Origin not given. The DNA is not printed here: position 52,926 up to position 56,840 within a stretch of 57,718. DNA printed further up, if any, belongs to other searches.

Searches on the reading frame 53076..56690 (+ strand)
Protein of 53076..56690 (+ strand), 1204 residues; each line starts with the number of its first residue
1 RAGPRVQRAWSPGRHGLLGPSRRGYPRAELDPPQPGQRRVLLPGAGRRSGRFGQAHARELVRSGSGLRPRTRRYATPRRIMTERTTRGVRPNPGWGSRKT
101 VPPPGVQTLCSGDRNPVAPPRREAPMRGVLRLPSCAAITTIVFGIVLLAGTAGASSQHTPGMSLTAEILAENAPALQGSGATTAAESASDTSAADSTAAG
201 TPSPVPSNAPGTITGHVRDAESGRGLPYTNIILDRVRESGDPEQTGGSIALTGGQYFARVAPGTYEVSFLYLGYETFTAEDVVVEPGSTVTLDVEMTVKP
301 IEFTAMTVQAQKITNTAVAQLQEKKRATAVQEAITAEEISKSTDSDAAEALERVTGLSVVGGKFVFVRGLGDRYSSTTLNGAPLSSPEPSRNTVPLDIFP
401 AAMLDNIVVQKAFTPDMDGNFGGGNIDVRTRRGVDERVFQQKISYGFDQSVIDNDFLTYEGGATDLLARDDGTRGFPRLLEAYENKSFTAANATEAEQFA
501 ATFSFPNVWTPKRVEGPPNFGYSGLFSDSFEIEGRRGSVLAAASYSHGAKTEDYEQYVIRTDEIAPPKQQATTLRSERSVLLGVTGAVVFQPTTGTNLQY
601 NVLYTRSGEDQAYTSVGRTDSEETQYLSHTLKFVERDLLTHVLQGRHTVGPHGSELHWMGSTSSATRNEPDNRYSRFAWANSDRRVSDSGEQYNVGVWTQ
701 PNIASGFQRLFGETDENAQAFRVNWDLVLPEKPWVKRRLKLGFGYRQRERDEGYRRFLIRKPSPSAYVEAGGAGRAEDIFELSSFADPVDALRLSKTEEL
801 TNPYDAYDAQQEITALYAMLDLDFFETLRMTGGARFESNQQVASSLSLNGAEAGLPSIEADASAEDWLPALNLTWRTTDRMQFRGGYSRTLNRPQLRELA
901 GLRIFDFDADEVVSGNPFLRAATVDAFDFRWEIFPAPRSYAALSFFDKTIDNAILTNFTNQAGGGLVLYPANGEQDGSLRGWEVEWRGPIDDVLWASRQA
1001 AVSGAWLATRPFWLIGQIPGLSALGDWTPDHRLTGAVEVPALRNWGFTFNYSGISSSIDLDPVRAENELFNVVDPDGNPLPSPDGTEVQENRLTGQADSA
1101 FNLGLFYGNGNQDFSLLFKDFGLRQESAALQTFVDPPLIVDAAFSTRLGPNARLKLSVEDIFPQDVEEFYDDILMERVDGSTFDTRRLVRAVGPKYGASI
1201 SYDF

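Call 45: search_protein_families(library=pfam, proteins=[window:53076-56690:+], max_evalue=0.000001)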
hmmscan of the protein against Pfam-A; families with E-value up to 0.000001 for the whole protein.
window:53076-56690:+ (1204 aa): 4 families
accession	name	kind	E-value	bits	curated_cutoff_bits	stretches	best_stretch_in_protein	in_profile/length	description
PF00593.30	TonB_dep_Rec_b-barrel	-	3.7e-24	86.8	27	1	594-1115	11-385/436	TonB dependent receptor-like, beta-barrel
PF14905.12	OMP_b-brl_3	-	2.4e-15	56.9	27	1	767-974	72-265/408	Outer membrane protein beta-barrel family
PF13620.12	CarboxypepD_reg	-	3.7e-11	43.7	32.3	1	212-297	1-82/82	Carboxypeptidase regulatory-like domain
PF07715.20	Plug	-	4.8e-11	43.6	23.9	1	325-418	3-100/107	TonB-dependent Receptor Plug Domain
